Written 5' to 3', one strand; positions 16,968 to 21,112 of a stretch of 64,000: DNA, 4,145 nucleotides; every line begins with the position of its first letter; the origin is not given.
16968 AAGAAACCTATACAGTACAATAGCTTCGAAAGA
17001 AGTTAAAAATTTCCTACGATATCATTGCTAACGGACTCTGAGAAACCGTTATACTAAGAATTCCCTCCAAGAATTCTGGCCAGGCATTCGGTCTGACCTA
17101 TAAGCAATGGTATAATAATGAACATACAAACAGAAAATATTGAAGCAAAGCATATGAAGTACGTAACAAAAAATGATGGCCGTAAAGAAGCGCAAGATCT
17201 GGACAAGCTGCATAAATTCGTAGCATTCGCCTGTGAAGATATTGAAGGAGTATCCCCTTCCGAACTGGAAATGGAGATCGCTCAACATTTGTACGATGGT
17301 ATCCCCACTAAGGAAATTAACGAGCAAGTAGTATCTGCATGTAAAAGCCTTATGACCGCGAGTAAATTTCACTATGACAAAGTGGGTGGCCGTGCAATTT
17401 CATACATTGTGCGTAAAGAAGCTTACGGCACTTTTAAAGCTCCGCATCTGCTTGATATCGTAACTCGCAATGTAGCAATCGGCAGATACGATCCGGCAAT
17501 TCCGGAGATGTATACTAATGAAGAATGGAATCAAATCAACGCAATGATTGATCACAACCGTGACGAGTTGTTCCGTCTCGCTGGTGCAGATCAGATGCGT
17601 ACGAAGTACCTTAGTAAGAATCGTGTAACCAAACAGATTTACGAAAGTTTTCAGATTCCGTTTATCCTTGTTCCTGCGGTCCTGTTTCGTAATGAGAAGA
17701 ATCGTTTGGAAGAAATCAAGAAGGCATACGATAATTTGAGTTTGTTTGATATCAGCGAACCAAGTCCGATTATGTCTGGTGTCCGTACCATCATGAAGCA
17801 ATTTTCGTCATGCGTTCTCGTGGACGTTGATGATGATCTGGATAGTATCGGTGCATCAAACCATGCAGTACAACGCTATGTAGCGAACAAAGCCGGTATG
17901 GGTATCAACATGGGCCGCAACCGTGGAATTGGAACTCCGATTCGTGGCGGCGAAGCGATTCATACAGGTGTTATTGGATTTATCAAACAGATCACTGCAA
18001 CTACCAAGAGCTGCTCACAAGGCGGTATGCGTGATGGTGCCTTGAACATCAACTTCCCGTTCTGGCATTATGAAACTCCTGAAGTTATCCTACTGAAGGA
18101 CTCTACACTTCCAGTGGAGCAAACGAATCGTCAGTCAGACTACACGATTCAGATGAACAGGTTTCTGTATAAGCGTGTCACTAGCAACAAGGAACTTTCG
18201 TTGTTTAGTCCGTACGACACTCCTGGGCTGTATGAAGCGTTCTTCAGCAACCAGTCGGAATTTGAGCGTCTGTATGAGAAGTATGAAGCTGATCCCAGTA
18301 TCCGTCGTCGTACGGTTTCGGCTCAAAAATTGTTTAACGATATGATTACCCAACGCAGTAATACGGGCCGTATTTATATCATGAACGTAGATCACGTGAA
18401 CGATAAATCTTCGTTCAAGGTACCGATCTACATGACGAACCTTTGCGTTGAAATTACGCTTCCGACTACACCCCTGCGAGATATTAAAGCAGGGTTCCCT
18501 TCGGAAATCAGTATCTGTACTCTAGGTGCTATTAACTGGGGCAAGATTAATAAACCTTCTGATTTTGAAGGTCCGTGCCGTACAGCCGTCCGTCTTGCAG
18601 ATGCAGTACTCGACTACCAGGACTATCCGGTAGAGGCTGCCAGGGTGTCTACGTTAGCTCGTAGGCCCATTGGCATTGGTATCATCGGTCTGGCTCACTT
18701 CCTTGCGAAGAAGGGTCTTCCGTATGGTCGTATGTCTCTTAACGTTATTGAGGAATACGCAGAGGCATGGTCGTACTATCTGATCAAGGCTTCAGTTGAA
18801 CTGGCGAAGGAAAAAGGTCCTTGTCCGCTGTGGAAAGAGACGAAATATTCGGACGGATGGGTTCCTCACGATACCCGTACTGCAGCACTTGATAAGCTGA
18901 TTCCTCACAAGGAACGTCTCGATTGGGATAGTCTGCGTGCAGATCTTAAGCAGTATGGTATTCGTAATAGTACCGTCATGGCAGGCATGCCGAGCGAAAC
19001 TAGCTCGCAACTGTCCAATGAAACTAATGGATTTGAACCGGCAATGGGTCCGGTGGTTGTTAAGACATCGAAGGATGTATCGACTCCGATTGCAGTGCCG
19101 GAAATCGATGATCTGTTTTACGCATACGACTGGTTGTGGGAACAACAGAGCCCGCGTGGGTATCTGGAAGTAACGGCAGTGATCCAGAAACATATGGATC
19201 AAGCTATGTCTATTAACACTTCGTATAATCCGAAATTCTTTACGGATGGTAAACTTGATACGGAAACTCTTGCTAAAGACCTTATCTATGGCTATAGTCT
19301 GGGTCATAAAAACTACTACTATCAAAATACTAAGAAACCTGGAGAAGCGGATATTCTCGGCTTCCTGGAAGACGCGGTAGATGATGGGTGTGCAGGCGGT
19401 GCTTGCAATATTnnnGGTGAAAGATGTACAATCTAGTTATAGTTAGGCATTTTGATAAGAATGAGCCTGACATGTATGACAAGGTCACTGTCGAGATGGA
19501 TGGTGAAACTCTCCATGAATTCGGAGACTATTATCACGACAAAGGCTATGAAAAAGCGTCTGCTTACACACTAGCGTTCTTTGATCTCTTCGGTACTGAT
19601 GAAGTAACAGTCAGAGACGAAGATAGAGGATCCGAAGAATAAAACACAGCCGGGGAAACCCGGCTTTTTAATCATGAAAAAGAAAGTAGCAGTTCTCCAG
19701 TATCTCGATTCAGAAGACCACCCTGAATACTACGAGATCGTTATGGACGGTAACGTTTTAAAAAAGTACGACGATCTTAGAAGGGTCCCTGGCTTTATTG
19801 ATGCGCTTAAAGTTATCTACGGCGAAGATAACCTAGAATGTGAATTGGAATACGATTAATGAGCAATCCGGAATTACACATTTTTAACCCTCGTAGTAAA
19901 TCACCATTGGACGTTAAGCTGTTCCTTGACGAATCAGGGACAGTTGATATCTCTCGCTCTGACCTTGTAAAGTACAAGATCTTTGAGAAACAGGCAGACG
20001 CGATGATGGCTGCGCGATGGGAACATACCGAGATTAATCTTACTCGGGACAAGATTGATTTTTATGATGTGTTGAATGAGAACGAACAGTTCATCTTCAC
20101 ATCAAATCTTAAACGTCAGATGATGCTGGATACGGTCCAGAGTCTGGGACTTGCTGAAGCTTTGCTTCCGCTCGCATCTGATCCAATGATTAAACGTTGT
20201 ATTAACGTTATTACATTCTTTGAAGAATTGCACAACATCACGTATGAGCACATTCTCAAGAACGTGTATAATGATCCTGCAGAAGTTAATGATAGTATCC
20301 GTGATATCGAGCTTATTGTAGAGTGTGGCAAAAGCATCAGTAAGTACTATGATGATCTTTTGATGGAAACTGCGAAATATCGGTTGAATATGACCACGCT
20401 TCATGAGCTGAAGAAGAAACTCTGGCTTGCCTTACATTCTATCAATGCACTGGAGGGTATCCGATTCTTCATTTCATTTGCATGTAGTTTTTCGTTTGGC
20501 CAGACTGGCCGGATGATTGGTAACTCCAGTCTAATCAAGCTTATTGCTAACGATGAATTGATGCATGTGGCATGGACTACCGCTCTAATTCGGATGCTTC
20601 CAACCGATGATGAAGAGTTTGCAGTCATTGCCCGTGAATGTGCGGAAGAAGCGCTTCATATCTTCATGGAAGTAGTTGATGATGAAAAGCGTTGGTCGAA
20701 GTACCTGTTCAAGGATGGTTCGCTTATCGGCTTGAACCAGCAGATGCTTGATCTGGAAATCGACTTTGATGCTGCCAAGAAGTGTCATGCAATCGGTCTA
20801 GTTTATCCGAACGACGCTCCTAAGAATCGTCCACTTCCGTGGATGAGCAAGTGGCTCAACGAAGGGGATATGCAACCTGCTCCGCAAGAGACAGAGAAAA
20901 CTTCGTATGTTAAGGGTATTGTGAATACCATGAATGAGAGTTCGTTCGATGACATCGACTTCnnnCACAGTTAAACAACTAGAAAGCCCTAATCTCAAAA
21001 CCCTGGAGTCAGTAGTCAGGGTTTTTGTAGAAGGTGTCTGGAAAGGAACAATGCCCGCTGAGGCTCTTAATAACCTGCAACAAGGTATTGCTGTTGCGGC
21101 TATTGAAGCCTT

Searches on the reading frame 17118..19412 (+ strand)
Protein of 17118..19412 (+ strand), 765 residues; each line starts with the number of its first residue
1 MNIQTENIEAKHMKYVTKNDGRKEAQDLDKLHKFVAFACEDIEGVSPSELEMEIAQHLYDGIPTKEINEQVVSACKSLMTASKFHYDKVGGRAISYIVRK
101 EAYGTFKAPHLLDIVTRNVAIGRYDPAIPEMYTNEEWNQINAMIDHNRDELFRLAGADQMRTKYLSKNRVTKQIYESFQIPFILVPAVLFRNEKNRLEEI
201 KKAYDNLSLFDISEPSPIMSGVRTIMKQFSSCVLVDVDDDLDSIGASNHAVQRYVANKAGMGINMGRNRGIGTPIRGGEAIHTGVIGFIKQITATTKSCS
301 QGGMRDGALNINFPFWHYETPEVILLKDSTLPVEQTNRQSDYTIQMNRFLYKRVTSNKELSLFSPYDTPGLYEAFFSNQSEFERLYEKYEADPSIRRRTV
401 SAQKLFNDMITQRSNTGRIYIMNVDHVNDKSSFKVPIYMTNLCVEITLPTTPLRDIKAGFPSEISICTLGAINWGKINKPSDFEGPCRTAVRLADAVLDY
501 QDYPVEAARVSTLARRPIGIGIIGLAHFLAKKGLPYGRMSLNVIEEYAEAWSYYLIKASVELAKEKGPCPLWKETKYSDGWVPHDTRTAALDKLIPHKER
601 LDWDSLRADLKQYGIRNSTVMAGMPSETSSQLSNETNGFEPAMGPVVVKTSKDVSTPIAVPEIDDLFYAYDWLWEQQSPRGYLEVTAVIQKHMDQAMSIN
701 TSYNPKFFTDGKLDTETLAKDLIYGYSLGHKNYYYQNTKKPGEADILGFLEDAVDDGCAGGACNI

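Call 16: search_protein_families(library=phrogs, proteins=[window:17118-19412:+], max_evalue=0.00001)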
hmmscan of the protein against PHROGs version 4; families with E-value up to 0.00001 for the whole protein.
window:17118-19412:+ (765 aa): 6 families
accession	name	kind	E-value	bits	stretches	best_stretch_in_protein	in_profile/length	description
phrog_84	-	DNA, RNA and nucleotide metabolism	1.5e-259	865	1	5-763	54-794/975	ribonucleoside-diphosphate reductase large subunit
phrog_3987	-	DNA, RNA and nucleotide metabolism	5.2e-140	468.1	1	15-473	5-461/467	ribonucleotide reductase large subunit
phrog_3844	-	moron, auxiliary metabolic gene and host takeover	1.8e-120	403.9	1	314-760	1-448/451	NrdA-like aerobic NDP reductase large subunit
phrog_36555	-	DNA, RNA and nucleotide metabolism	3.7e-42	145.1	1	602-740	2-140/172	ribonucleotide reductase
phrog_6132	-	DNA, RNA and nucleotide metabolism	2.3e-12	47.9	1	122-302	110-288/530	ribonucleotide reductase large subunit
phrog_22953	-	DNA, RNA and nucleotide metabolism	2.2e-10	41.9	1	265-431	4-187/201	ribonucleotide reductase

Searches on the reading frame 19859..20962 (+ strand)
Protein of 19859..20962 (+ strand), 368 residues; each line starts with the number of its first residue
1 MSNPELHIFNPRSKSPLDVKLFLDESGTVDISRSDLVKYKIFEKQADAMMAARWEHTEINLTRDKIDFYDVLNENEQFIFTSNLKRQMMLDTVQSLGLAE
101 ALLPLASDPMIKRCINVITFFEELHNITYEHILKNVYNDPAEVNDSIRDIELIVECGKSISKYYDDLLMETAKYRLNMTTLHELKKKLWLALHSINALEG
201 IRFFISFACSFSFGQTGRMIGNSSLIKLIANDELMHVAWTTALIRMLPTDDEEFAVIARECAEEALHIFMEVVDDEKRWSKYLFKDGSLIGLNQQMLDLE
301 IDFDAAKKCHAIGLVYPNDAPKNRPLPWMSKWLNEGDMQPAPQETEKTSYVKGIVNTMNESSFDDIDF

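Call 16: search_protein_families(library=phrogs, proteins=[window:19859-20962:+], max_evalue=0.00001)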
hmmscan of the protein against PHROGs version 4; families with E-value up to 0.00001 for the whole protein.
window:19859-20962:+ (368 aa): 3 families
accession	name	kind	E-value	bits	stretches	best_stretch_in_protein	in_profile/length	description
phrog_86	-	DNA, RNA and nucleotide metabolism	2.3e-103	347.6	1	7-366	45-401/504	ribonucleoside diphosphate reductase small subunit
phrog_10582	-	DNA, RNA and nucleotide metabolism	2.4e-44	152.5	1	8-209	5-232/255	ribonucleotide reductase class Ia beta subunit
phrog_8368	-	DNA, RNA and nucleotide metabolism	2.9e-39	135.6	1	219-358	1-143/156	aerobic NDP reductase small subunit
